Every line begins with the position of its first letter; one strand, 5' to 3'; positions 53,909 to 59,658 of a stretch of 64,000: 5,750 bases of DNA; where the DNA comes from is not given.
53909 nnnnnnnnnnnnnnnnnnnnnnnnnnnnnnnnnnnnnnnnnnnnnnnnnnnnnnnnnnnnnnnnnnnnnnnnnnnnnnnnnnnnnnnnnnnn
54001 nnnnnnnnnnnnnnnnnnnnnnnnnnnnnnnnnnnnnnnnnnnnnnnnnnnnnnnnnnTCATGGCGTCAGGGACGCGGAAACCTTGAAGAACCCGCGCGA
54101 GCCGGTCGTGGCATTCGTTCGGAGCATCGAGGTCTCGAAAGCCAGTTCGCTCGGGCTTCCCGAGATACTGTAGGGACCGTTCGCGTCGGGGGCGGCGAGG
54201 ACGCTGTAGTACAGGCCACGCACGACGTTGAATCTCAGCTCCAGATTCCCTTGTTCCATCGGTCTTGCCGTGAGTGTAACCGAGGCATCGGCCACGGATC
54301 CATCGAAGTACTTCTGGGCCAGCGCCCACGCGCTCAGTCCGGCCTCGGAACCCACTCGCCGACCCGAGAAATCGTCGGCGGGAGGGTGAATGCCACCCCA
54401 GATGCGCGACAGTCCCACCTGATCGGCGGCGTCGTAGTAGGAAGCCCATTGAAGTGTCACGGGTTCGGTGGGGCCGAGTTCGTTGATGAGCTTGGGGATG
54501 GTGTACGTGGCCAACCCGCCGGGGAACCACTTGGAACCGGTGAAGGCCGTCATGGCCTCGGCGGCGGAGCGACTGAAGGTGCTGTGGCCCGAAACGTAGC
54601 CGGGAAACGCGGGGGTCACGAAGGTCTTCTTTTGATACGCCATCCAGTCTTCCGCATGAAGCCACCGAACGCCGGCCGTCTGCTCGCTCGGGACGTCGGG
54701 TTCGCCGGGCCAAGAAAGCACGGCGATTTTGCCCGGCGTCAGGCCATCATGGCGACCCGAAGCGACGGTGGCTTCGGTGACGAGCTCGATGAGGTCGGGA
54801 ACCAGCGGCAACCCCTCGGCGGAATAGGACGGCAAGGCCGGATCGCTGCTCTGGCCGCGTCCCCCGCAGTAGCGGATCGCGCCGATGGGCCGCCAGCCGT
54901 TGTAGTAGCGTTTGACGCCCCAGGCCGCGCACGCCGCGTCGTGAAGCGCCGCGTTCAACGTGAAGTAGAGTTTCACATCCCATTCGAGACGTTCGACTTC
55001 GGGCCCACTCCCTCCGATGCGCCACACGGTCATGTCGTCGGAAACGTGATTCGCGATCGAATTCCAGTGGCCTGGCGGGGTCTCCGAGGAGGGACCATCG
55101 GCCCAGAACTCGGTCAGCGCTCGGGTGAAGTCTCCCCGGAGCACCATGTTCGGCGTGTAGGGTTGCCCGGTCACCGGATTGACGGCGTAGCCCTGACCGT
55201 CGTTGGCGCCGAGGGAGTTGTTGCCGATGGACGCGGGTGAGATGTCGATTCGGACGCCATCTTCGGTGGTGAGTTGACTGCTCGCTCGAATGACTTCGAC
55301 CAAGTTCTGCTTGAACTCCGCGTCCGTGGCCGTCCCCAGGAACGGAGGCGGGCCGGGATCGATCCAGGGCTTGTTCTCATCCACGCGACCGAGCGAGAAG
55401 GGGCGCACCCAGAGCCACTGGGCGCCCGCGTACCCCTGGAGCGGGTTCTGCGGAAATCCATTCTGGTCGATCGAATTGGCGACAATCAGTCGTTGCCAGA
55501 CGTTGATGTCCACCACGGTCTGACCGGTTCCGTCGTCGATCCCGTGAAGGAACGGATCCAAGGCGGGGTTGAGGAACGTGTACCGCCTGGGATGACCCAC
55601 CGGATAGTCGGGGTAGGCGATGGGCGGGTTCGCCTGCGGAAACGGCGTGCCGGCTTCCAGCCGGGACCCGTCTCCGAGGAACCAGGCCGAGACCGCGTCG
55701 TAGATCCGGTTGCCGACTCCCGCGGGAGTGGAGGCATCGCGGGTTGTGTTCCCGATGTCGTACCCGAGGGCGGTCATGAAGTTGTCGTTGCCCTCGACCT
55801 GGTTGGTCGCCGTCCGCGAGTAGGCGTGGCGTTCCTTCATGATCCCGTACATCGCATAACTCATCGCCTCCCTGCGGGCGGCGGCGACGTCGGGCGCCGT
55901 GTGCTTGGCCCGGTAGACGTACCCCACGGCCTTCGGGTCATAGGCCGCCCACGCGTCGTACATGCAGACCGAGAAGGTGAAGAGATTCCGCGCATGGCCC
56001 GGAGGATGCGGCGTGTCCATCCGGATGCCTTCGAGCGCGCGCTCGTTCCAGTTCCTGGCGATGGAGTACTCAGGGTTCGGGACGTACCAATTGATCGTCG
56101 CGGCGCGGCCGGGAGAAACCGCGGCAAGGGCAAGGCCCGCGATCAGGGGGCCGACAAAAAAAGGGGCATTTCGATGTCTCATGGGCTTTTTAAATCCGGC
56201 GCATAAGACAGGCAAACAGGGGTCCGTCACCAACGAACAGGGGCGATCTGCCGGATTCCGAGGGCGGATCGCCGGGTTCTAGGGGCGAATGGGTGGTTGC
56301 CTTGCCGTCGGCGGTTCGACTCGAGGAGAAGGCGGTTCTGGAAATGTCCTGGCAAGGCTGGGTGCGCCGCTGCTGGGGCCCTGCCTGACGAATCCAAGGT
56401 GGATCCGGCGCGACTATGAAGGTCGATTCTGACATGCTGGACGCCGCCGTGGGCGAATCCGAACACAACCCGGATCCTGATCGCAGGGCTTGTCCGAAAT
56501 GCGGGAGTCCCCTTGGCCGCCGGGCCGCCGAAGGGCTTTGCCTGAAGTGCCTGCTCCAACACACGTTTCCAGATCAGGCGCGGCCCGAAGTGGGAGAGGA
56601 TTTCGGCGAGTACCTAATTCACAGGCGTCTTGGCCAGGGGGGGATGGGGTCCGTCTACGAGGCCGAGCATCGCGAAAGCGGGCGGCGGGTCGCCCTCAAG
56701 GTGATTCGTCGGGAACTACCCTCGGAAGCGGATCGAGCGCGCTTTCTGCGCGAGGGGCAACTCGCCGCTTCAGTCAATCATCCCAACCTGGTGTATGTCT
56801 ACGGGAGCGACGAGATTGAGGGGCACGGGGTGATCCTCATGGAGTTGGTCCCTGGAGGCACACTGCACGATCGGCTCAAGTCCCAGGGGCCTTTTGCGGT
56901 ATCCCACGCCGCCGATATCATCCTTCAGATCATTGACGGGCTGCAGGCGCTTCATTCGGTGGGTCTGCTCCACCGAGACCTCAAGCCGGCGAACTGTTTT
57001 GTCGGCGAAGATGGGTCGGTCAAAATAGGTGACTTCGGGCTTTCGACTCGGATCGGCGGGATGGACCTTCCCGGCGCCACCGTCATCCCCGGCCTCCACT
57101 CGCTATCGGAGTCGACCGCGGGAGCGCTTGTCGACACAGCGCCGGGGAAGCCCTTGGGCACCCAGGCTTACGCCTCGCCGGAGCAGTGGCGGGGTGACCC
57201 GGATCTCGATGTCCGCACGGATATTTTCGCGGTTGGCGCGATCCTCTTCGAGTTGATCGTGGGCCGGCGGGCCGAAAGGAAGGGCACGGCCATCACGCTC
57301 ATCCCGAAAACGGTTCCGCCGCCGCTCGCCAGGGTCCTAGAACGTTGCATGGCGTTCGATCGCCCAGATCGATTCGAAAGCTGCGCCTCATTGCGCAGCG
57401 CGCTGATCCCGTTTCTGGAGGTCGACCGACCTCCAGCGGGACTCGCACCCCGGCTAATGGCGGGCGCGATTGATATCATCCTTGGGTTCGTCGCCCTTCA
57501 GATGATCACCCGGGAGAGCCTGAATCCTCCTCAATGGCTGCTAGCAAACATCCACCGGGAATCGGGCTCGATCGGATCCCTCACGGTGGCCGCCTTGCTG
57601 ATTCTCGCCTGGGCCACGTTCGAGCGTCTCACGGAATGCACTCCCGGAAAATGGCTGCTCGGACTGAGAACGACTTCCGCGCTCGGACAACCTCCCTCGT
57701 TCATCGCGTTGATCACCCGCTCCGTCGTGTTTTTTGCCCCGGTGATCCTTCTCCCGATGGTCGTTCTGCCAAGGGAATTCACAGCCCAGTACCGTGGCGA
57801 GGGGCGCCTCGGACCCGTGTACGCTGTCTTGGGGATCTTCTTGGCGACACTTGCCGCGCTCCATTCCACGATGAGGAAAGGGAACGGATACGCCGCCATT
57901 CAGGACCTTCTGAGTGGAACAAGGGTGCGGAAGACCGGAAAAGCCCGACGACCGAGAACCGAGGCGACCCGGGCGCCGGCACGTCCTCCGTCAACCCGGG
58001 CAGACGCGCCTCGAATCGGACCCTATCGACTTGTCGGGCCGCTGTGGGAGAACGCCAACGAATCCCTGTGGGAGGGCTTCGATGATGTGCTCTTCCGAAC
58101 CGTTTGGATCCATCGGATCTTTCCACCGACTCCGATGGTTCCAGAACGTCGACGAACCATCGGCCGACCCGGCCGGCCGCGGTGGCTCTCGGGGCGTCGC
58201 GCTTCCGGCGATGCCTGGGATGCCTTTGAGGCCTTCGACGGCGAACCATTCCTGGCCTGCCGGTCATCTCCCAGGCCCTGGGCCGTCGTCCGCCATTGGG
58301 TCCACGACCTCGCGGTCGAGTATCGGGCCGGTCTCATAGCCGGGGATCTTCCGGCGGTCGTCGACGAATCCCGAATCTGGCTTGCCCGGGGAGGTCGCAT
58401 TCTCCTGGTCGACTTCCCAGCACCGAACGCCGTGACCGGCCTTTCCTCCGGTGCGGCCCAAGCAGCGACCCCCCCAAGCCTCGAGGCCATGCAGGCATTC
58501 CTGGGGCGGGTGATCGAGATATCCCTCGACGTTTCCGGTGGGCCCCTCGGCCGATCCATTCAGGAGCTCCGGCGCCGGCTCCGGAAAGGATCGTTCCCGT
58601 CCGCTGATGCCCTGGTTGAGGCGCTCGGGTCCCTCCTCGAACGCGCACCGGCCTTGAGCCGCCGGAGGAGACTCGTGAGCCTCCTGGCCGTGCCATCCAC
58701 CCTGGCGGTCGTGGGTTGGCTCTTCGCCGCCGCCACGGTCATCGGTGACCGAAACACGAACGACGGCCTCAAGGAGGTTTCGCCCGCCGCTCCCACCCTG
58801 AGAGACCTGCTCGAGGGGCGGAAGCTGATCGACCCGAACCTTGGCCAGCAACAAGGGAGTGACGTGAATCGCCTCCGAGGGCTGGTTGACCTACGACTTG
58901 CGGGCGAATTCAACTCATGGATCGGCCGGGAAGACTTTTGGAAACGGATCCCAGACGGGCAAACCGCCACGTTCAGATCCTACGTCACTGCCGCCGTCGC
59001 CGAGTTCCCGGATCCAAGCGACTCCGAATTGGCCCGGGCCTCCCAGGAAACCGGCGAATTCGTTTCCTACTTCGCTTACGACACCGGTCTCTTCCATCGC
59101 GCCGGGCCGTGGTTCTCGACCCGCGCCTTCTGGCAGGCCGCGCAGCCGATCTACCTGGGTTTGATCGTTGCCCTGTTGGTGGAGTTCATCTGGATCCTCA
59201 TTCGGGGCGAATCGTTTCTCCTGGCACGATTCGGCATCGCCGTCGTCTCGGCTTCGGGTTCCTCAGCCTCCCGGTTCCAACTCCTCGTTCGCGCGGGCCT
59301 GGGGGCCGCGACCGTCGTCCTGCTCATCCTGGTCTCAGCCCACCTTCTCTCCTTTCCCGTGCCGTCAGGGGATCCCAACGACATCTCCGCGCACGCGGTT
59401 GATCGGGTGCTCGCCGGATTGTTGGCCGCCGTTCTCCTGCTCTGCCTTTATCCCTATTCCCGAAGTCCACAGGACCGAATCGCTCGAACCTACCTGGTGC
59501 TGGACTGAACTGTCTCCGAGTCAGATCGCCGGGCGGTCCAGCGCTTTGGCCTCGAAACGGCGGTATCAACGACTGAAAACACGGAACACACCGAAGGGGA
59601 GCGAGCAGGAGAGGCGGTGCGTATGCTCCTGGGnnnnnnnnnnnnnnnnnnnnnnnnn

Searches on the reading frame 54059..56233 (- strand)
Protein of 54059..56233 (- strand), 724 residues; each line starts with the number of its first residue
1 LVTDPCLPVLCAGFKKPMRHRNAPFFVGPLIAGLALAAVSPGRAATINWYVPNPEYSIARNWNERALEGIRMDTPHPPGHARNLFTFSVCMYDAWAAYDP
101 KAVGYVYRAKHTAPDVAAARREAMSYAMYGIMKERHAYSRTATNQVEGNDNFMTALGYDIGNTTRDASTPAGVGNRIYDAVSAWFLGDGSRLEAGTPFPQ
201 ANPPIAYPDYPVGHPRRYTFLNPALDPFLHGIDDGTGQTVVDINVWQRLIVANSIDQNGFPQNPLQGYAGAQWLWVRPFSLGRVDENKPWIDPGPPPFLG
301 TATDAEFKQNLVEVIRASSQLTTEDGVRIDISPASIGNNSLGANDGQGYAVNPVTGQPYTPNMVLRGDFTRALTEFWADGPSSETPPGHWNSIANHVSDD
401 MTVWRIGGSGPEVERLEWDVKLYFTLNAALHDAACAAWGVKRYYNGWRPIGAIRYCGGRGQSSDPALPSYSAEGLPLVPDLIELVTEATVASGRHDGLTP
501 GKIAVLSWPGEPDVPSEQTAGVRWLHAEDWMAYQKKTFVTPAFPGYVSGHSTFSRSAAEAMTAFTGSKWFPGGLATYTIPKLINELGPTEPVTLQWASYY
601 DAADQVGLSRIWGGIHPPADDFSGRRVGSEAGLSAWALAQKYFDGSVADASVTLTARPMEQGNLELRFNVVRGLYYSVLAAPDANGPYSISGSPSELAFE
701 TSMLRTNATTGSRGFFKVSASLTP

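Call 47: search_protein_families(library=pfam, proteins=[window:54059-56233:-], max_evalue=0.01)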
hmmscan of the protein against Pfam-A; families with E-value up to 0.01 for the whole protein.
window:54059-56233:- (724 aa): 3 families
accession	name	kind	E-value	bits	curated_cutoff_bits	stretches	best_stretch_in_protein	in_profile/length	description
PF21167.2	DUF6851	-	4.1e-14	53.6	27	1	88-193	3-105/140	Domain of unknown function (DUF6851)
PF22778.2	VCPO_2nd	-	7e-06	26.6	27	1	522-649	53-177/177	VCPO second helical-bundle domain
PF01569.27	PAP2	-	0.0023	18.1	27.2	0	531-636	47-122/130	PAP2 superfamily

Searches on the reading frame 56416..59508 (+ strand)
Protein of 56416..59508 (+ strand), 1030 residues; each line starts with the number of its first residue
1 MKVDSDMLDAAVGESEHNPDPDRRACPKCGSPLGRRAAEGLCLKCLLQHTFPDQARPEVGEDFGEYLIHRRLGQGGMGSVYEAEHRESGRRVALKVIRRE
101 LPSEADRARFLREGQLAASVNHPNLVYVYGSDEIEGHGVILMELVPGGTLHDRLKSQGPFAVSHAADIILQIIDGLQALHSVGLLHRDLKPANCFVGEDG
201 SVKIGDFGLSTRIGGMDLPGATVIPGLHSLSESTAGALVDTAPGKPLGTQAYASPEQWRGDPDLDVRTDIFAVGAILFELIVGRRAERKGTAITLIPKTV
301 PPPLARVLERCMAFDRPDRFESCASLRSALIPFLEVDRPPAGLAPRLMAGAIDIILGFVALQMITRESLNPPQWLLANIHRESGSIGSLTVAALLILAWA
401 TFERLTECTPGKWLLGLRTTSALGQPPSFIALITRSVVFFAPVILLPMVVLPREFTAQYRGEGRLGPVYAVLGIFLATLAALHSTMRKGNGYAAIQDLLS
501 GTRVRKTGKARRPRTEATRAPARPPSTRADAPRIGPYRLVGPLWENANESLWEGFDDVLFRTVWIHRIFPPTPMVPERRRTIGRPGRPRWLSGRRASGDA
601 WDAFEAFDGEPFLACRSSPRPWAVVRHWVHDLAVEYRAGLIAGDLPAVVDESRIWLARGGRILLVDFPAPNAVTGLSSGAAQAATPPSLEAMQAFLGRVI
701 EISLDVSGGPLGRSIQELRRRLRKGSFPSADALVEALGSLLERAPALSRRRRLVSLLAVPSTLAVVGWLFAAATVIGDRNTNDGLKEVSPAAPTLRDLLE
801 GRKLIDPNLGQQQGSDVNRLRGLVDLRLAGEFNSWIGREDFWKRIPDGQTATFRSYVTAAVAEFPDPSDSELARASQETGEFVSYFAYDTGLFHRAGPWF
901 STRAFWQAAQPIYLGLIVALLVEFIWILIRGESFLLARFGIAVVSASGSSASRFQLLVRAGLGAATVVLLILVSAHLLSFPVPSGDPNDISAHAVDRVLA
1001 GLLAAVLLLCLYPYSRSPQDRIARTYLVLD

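Call 47: search_protein_families(library=pfam, proteins=[window:56416-59508:+], max_evalue=0.01)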
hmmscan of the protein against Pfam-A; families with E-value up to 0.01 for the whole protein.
window:56416-59508:+ (1030 aa): 6 families
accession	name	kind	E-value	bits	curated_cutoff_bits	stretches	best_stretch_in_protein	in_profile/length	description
PF00069.31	Pkinase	-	4.3e-42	144.7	31.7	1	68-285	3-195/263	Protein kinase domain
PF07714.23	PK_Tyr_Ser-Thr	-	1.3e-28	100.5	23.1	1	69-213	4-152/258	Protein tyrosine and serine/threonine kinase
PF06271.18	RDD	-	1.6e-10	41.9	24.1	1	340-479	1-121/137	RDD family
PF03109.22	ABC1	-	5.8e-06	26.1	22.9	1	134-213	139-217/244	ABC1 atypical kinase-like domain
PF01636.29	APH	-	0.00039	20.7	23.2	0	79-182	12-110/239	Phosphotransferase enzyme family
PF14531.12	Kinase-like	-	0.0038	17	25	1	165-209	147-191/289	Kinase-like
